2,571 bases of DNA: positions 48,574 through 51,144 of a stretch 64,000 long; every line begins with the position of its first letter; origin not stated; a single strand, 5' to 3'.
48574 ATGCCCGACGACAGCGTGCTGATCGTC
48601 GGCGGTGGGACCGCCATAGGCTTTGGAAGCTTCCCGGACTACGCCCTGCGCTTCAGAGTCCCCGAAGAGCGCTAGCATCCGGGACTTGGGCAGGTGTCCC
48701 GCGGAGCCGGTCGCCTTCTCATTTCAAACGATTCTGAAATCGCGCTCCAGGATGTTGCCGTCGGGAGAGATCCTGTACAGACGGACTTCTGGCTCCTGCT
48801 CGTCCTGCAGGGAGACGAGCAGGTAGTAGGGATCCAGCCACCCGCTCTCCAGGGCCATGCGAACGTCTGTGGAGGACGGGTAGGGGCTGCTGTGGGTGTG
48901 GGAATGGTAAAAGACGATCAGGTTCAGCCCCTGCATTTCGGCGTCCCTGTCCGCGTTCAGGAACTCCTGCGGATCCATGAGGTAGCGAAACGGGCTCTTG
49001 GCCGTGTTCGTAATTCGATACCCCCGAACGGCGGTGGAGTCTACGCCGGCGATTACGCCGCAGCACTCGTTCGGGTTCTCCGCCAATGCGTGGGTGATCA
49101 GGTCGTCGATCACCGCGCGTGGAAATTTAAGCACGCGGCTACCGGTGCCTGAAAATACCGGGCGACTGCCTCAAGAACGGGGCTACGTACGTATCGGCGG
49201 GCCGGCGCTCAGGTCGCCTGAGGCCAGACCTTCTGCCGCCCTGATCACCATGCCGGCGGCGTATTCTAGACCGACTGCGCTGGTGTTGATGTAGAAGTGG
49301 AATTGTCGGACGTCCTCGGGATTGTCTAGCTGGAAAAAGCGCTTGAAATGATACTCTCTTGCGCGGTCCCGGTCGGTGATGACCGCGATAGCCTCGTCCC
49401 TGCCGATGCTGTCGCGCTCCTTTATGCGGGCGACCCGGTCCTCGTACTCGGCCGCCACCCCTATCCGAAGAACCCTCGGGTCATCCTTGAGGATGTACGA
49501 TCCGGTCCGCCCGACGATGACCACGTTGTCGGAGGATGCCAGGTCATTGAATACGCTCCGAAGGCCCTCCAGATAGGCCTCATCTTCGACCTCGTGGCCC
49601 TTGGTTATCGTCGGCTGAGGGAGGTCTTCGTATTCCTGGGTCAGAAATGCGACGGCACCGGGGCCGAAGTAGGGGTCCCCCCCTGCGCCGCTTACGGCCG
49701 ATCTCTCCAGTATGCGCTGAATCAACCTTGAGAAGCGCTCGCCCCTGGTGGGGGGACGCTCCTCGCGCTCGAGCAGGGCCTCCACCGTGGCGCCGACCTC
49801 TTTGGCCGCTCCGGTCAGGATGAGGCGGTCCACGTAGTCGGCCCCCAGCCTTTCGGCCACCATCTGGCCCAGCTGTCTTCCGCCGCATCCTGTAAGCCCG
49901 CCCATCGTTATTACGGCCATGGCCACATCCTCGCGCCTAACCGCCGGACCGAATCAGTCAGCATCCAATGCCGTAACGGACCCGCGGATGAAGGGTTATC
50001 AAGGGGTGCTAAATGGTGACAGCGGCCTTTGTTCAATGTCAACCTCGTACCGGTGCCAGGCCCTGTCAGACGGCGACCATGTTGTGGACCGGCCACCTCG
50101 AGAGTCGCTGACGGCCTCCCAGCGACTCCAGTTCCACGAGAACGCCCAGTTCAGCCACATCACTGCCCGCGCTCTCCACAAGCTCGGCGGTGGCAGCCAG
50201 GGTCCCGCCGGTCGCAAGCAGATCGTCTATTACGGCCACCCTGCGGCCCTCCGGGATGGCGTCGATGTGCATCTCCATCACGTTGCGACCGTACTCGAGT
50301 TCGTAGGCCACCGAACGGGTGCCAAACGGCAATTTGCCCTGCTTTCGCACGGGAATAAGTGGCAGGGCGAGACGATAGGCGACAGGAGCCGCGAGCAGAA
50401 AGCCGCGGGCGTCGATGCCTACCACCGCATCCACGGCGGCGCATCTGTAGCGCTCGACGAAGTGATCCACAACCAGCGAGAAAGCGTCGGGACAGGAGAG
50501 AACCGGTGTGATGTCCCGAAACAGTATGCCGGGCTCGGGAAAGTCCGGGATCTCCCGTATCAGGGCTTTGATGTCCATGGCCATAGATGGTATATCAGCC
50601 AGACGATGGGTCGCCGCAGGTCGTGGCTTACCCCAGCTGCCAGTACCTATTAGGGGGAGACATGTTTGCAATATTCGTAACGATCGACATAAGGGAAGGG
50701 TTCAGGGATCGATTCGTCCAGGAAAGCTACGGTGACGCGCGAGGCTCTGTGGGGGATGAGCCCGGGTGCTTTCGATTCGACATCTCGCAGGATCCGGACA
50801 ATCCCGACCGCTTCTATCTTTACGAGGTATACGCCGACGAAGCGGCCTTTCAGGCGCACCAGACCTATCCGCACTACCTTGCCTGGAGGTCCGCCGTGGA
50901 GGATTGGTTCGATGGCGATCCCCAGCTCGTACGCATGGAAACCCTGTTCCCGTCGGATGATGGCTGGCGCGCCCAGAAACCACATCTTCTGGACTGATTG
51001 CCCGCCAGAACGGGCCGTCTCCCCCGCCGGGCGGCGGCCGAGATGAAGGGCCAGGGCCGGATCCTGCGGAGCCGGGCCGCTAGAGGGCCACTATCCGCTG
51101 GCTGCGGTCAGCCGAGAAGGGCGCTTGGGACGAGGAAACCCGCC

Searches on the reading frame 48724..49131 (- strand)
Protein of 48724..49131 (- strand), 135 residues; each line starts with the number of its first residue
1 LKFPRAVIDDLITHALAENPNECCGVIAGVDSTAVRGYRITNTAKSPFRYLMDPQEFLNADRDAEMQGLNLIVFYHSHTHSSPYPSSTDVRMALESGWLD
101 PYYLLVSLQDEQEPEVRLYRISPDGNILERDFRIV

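Call 6: search_protein_families(library=ncbifam, proteins=[window:48724-49131:-], max_evalue=0.01)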
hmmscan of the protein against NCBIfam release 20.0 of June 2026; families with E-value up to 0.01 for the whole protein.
window:48724-49131:- (135 aa): 1 family
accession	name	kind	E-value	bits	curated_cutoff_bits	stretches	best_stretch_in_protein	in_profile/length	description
NF041370.1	desamp_Halo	equivalog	2.7e-21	75.8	130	1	1-120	1-120/133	desampylase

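Call 9: search_protein_families(library=pfam, proteins=[window:48724-49131:-], max_evalue=0.001)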
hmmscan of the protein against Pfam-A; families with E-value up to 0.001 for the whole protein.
window:48724-49131:- (135 aa): 1 family
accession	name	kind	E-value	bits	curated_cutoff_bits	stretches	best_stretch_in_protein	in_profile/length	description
PF14464.11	Prok-JAB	-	1.5e-23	83.3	25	1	5-120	2-112/114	Prokaryotic homologs of the JAB domain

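Call 38: find_homologous_proteins(query=window:48724-49131:-, max_evalue=1e-10)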
Query window:48724-49131:- (135 aa): 842 proteins with E <= 1e-10 among 844 candidates; the best 120 are listed.
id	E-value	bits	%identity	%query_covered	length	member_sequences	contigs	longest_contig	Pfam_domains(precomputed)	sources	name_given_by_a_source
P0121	2.4e-82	292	96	100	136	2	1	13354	PF14464.12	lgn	-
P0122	3.2e-81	288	95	100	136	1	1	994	PF14464.12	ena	-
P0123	4.5e-81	287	96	100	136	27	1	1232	PF14464.12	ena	-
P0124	8.9e-76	270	90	99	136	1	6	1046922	PF14464.12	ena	-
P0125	4.5e-74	265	87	100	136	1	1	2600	PF14464.12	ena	-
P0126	7.3e-68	245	79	100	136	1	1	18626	PF14464.12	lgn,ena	-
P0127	2.7e-64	233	73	100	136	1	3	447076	PF14464.12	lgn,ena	-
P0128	2.4e-63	230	71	100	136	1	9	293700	PF01398.27,PF14464.12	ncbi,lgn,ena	-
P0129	3.0e-62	227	71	100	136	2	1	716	PF14464.12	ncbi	-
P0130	7.7e-62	225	70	100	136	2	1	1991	PF14464.12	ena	-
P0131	2.1e-61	224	71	100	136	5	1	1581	PF14464.12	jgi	-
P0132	3.3e-59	217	73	93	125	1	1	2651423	PF14464.12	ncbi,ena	-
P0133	5.5e-59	216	74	93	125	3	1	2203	PF14464.12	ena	-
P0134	2.4e-58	214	72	93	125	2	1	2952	PF14464.12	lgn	-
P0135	2.4e-58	214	67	100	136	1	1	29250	PF14464.12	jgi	jgi:proteasome lid subunit RPN8/RPN11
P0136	4.4e-58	213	64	100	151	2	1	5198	PF14464.12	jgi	jgi:proteasome lid subunit RPN8/RPN11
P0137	7.4e-58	212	67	100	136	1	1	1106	PF14464.12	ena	-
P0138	1.2e-57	212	72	93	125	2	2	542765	PF14464.12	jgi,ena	jgi:[CysO sulfur-carrier protein]-S-L-cysteine hydrolase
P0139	2.0e-56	208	71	94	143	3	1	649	PF14464.12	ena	-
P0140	3.3e-54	201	69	93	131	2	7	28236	PF14464.12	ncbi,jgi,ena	jgi:proteasome lid subunit RPN8/RPN11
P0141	4.5e-54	200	66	93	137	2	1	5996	PF14464.12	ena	-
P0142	8.2e-53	196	63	100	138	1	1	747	PF14464.12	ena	-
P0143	1.7e-51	192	61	100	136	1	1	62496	PF14464.12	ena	-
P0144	3.8e-51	191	63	94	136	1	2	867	PF14464.12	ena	-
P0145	4.2e-51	190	60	100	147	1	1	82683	PF14464.12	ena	-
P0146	5.9e-51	190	60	100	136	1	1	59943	PF14464.12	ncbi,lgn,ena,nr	ncbi:MAG: M67 family metallopeptidase [Chloroflexi bacterium]|nr:M67 family metallopeptidase [Chloro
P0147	7.7e-51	190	64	100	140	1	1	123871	PF14464.12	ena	-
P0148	3.8e-50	187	61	100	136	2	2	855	PF14464.12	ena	-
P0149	5.1e-50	187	65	100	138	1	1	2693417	PF14464.12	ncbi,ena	-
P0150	5.4e-50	187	59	100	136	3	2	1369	PF14464.12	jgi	jgi:proteasome lid subunit RPN8/RPN11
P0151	6.3e-50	187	58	100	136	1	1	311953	PF14464.12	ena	-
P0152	8.0e-50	186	59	100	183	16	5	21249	PF14464.12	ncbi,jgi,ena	jgi:proteasome lid subunit RPN8/RPN11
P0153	9.0e-50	186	57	100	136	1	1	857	PF14464.12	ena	-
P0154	2.9e-49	185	61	100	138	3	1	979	PF14464.12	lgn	-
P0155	2.9e-49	184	56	100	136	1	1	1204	PF14464.12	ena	-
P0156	3.0e-49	184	59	100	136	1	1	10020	PF14464.12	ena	-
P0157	3.2e-49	184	59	100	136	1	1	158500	PF14464.12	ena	-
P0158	5.8e-49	184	59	94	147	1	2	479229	PF14464.12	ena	-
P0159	5.9e-49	183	59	100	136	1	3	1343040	PF14464.12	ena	-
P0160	6.6e-49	183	60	99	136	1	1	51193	PF14464.12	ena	-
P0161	8.8e-49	183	58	100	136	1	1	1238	PF14464.12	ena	-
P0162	9.9e-49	183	57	100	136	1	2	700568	PF01398.27,PF14464.12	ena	-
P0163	1.1e-48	183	57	100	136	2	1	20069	PF14464.12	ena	-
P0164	1.6e-48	182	59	100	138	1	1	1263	PF14464.12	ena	-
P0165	1.8e-48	182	57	100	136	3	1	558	PF14464.12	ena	-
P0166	2.0e-48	182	57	100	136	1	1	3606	PF14464.12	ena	-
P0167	2.3e-48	182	59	100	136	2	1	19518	PF01398.27,PF14464.12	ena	-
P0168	2.3e-48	182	56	100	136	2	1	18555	PF14464.12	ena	-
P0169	2.4e-48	182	58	100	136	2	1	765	PF14464.12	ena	-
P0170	2.4e-48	182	57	100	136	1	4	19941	PF14464.12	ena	-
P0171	2.4e-48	182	60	98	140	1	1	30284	PF14464.12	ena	-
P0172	3.5e-48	181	55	100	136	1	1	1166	PF14464.12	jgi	-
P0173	3.5e-48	181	55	100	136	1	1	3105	PF14464.12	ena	-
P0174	3.6e-48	181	58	100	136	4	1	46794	PF14464.12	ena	-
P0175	3.7e-48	181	59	100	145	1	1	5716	PF14464.12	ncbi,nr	ncbi:MAG: M67 family metallopeptidase, partial [SAR202 cluster bacterium]|nr:M67 family metallopepti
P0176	3.8e-48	181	61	100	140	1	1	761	PF14464.12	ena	-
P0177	4.0e-48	181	56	99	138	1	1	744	PF14464.12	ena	-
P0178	4.3e-48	181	59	93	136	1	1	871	PF14464.12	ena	-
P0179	5.3e-48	180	58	98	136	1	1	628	PF14464.12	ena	-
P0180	5.5e-48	180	59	100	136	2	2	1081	PF14464.12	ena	-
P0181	5.5e-48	180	59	99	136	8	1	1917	PF14464.12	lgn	-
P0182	5.6e-48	180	57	100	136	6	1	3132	PF14464.12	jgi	jgi:proteasome lid subunit RPN8/RPN11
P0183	6.0e-48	180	59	93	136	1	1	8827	PF14464.12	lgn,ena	-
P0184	6.2e-48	180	61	93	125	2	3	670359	PF14464.12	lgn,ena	-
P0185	6.7e-48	180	60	96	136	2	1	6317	PF01398.27,PF14464.12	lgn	-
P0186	8.8e-48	180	59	93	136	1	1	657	PF14464.12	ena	-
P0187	9.4e-48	180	58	99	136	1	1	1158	PF14464.12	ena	-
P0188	1.1e-47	179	60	99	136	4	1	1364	PF14464.12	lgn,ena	-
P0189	1.2e-47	179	56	100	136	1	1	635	PF14464.12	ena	-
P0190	1.4e-47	179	58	100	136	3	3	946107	PF14464.12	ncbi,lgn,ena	-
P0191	1.7e-47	179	58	99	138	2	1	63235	PF01398.27,PF14464.12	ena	-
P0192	1.7e-47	179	61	96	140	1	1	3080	PF01398.27,PF14464.12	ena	-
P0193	1.8e-47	179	58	99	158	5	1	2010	PF14464.12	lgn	-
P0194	2.0e-47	179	56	100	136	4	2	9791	PF14464.12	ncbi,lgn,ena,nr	ncbi:MAG: M67 family metallopeptidase [Chloroflexi bacterium]|nr:M67 family metallopeptidase [Chloro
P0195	2.3e-47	178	56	100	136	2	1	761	PF14464.12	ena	-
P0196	2.6e-47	178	56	100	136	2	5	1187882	PF14464.12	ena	-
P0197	2.7e-47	178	56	100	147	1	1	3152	PF14464.12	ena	-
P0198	2.8e-47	178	61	93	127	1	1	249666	PF14464.12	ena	-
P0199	2.8e-47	178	57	100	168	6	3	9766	PF14464.12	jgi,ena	-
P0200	3.1e-47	178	60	95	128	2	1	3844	PF14464.12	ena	-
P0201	3.4e-47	178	59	93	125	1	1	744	PF14464.12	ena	-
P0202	4.8e-47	177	63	87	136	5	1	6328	PF14464.12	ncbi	-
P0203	5.5e-47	177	57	99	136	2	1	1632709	PF14464.12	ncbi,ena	-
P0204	5.5e-47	177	58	100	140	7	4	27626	PF14464.12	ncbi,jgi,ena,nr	ncbi:M67 family metallopeptidase [Dehalococcoidia bacterium]|jgi:proteasome lid subunit RPN8/RPN11|n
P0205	6.1e-47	177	67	89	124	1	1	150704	PF14464.12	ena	-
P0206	6.9e-47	177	56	100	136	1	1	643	PF14464.12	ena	-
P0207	7.2e-47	177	54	100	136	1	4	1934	PF14464.12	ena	-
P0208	7.3e-47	177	58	96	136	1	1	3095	PF14464.12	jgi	jgi:proteasome lid subunit RPN8/RPN11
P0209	7.5e-47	177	55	100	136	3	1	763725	PF01398.27,PF14464.12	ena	-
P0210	8.1e-47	177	56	99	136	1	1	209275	PF14464.12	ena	-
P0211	8.3e-47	177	56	100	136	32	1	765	PF14464.12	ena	-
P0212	8.9e-47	176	62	93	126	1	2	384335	PF14464.12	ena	-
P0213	9.2e-47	176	59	100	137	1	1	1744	PF14464.12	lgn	-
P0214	9.6e-47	176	55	99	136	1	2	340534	PF14464.12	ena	-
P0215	9.8e-47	176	58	100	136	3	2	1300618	PF14464.12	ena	-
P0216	1.1e-46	176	59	97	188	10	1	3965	PF14464.12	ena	-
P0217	1.2e-46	176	60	97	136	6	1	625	PF14464.12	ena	-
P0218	1.5e-46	176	57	100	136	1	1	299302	PF14464.12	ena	-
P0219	1.7e-46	176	54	100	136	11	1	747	PF14464.12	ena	-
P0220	1.8e-46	175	58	100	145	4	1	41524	PF14464.12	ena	-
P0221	1.8e-46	175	54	100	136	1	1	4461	PF14464.12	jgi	jgi:proteasome lid subunit RPN8/RPN11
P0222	2.0e-46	175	59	94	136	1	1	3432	PF14464.12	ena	-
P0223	2.1e-46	175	56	100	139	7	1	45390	PF01398.27,PF14464.12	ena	-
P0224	2.1e-46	175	58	93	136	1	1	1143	PF14464.12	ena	-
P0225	2.6e-46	175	56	100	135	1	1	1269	PF01398.27,PF14464.12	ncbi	-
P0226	2.6e-46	175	56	100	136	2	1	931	PF14464.12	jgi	jgi:proteasome lid subunit RPN8/RPN11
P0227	2.7e-46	175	60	89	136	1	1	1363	PF14464.12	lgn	-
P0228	2.9e-46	175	57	100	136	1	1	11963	PF01398.27,PF14464.12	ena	-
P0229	3.0e-46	175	56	100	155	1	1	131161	PF14464.12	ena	-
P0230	3.0e-46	175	56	100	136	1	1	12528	PF14464.12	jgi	jgi:proteasome lid subunit RPN8/RPN11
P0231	3.0e-46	175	56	100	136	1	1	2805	PF14464.12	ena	-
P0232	4.1e-46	174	59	99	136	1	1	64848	PF14464.12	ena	-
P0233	4.2e-46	174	56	100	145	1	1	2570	PF14464.12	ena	-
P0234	4.4e-46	174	56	100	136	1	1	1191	PF14464.12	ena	-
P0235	4.9e-46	174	57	100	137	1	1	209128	PF14464.12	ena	-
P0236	5.1e-46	174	56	99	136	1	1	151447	PF14464.12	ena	-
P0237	5.2e-46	174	60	96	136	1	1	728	PF14464.12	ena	-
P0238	5.6e-46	174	54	100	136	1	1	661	PF01398.27,PF14464.12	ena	-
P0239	5.9e-46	174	54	100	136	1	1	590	PF14464.12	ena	-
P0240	5.9e-46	174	54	100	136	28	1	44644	PF14464.12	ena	-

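Call 39: find_encoding_contigs(protein=P0132, flank=10000, max_places=1)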
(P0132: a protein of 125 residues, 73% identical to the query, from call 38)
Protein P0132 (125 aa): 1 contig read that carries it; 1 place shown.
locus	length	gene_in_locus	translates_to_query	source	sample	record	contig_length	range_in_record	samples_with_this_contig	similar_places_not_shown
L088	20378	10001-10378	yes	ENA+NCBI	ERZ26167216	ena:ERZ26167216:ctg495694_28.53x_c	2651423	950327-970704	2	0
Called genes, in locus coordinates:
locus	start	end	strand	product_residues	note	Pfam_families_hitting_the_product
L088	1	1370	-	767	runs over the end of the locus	PF01315:Ald_Xan_dh_C, PF02738:MoCoBD_1, PF20256:MoCoBD_2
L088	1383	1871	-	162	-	PF00111:Fer2, PF01799:Fer2_2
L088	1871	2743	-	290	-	PF00941:FAD_binding_5, PF03450:CO_deh_flav_C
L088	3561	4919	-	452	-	PF01494:FAD_binding_3 (weak), PF01593:Amino_oxidase, PF12831:FAD_oxidored, PF13450:NAD_binding_8, PF01593:Amino_oxidase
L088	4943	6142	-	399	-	-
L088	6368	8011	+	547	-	PF02776:TPP_enzyme_N, PF00205:TPP_enzyme_M, PF02775:TPP_enzyme_C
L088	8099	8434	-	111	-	PF03992:ABM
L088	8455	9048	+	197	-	PF00156:Pribosyltran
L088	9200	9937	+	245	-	PF13189:Cytidylate_kin2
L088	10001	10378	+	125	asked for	PF14464:Prok-JAB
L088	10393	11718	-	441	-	PF24681:Kelch_KLHDC2_KLHL20_DRC7, PF13964:Beta-prop_Calicin (weak), PF01344:Kelch_1 (weak), PF01344:Kelch_1, PF13964:Beta-prop_Calicin, PF13418:Beta-prop_TYW4, PF24681:Kelch_KLHDC2_KLHL20_DRC7, PF01344:Kelch_1, +10 more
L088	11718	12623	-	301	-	PF02126:PTE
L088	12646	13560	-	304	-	PF02126:PTE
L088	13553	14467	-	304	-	PF02126:PTE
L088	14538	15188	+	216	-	PF00392:GntR, PF00072:Response_reg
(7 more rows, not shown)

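Call 40: find_encoding_contigs(protein=P0203, flank=10000, max_places=1)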
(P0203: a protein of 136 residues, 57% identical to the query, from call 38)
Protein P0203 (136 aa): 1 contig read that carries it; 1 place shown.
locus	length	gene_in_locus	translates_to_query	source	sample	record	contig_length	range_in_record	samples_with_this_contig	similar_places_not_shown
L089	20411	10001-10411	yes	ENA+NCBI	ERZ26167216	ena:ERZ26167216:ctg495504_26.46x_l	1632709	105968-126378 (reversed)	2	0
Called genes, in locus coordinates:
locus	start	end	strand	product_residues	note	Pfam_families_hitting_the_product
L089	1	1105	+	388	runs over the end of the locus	PF01266:DAO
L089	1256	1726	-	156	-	PF14588:YjgF_endoribonc, PF01042:Ribonuc_L-PSP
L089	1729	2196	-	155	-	PF14588:YjgF_endoribonc, PF01042:Ribonuc_L-PSP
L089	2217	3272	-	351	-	PF02126:PTE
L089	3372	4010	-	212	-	PF08241:Methyltransf_11 (weak)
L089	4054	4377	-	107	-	PF23544:AtuA_ferredoxin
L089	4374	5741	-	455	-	PF07287:AtuA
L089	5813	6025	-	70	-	-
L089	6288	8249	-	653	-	-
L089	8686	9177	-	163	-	-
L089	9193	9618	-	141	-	-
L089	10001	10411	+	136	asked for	PF14464:Prok-JAB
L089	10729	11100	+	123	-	PF02675:AdoMet_dc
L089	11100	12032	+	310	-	PF17284:Spermine_synt_N, PF01564:Spermine_synth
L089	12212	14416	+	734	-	PF00580:UvrD-helicase, PF13245:AAA_19, PF01443:Viral_helicase1 (faint), PF13361:UvrD_C, PF13538:UvrD_C_2, PF21196:PcrA_UvrD_tudor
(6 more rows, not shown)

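Call 41: find_encoding_contigs(protein=P0159, flank=10000, max_places=1)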
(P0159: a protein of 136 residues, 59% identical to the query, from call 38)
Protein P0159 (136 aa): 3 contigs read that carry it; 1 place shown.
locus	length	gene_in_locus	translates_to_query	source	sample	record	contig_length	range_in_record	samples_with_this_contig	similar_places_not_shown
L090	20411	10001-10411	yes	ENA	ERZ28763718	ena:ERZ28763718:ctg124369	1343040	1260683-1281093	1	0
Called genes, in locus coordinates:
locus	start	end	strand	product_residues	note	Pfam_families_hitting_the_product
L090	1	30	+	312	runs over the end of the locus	PF06574:FAD_syn, PF01687:Flavokinase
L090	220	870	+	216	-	-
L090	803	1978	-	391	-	-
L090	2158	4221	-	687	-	-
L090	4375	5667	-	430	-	PF00872:Transposase_mut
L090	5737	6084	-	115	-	-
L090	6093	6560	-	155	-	-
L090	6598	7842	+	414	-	PF00872:Transposase_mut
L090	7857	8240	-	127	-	-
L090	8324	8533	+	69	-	-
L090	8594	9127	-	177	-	-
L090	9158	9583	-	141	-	-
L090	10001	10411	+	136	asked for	PF14464:Prok-JAB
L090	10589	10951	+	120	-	PF13180:PDZ_2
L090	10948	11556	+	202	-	-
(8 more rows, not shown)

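Call 57: search_solved_structures(query=window:48724-49131:-, max_evalue=0.001, show_alignments=2)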
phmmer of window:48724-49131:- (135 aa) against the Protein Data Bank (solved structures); distinct sequences matched with E-value up to 0.001: 4.
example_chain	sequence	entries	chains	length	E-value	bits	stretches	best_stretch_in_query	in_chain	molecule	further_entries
2kks_A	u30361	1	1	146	1.6e-14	57.4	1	7-126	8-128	Uncharacterized protein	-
5lda_A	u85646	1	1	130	1.1e-09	41.8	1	15-91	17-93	JAMM1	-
5ld9_A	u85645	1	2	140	1.1e-09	41.8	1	15-91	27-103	JAMM1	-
2kcq_A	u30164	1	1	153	2.1e-09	40.9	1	6-130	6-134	Mov34/MPN/PAD-1 family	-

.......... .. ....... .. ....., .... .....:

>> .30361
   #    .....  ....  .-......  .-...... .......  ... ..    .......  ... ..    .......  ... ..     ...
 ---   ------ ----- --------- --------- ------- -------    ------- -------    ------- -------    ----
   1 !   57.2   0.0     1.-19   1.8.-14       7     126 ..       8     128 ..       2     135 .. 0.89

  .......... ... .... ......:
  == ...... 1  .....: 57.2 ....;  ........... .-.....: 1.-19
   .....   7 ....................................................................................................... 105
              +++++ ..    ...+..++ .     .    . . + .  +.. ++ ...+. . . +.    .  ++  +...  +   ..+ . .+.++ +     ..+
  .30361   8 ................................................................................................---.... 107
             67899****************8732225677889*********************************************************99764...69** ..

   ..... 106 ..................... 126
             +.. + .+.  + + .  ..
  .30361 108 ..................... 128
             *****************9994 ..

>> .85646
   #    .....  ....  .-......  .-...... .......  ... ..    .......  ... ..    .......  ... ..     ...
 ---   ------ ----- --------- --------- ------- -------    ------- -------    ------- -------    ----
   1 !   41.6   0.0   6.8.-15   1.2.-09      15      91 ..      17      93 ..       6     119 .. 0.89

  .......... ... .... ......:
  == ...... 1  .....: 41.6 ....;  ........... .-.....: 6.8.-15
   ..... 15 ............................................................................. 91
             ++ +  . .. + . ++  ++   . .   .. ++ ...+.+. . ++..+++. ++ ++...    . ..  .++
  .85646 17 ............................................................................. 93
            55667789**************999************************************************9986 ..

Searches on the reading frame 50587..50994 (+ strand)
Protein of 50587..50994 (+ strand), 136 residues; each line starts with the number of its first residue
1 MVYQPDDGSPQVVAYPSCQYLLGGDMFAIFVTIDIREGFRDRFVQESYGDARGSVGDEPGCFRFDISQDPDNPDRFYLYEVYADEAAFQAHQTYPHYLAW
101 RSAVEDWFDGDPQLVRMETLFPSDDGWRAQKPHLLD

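Call 21: search_protein_families(library=pfam, proteins=[window:50587-50994:+], max_evalue=0.0001)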
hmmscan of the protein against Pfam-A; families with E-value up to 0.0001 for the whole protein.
window:50587-50994:+ (136 aa): 1 family
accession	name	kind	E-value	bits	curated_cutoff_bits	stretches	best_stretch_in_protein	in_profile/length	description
PF03992.22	ABM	-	2.1e-20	73.1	23.1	1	26-101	1-76/78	Antibiotic biosynthesis monooxygenase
